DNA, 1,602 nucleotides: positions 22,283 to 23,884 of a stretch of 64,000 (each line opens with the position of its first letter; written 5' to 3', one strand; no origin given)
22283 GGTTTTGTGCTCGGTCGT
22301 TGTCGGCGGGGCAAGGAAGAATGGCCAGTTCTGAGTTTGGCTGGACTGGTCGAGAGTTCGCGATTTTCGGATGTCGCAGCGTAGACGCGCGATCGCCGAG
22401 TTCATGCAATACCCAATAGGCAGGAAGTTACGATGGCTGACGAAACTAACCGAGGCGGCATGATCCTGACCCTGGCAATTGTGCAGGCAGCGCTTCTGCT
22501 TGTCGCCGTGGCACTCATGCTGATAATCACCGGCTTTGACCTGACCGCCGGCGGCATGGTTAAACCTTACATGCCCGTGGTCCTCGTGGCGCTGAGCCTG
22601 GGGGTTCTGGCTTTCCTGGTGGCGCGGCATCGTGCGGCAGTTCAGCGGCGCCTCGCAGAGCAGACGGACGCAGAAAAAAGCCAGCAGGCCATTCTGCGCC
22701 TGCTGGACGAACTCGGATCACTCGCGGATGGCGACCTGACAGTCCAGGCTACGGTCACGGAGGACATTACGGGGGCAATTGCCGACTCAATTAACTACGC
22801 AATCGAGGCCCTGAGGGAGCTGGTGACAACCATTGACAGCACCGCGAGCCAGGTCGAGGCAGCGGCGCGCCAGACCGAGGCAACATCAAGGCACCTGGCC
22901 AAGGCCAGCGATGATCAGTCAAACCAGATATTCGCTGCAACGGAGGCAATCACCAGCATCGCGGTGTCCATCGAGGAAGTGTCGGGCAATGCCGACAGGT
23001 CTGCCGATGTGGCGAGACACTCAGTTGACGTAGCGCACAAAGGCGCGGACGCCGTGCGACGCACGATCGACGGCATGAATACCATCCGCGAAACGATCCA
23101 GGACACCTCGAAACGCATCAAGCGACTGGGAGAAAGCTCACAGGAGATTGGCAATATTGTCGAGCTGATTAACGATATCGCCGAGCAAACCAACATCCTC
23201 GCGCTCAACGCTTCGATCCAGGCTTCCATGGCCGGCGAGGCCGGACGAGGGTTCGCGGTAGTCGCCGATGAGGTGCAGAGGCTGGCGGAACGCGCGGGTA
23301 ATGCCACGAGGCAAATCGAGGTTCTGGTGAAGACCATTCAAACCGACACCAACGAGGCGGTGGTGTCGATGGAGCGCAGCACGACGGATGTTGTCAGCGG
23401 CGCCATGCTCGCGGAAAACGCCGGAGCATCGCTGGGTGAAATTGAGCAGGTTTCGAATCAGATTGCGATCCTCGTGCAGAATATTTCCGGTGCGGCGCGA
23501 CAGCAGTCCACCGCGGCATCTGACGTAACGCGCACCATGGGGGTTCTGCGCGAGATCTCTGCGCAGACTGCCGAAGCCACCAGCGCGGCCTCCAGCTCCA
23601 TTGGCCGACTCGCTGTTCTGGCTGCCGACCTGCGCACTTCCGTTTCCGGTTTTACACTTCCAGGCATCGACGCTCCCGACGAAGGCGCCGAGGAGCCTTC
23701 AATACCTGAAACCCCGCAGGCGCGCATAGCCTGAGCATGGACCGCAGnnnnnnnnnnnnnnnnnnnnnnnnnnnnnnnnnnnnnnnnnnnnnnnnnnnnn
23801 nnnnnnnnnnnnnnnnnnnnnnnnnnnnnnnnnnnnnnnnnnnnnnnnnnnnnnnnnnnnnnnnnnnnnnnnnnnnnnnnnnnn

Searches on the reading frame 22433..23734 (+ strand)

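Call 56: search_protein_families(library=pfam, proteins=[window:22433-23734:+], max_evalue=0.001)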
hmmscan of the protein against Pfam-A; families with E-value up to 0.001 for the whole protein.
window:22433-23734:+ (433 aa): 1 family
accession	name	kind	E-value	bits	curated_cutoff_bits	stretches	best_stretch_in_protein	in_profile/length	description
PF00015.26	MCPsignal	-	3.9e-41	141.2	34.6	1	192-369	2-165/172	Methyl-accepting chemotaxis protein (MCP) signalling domain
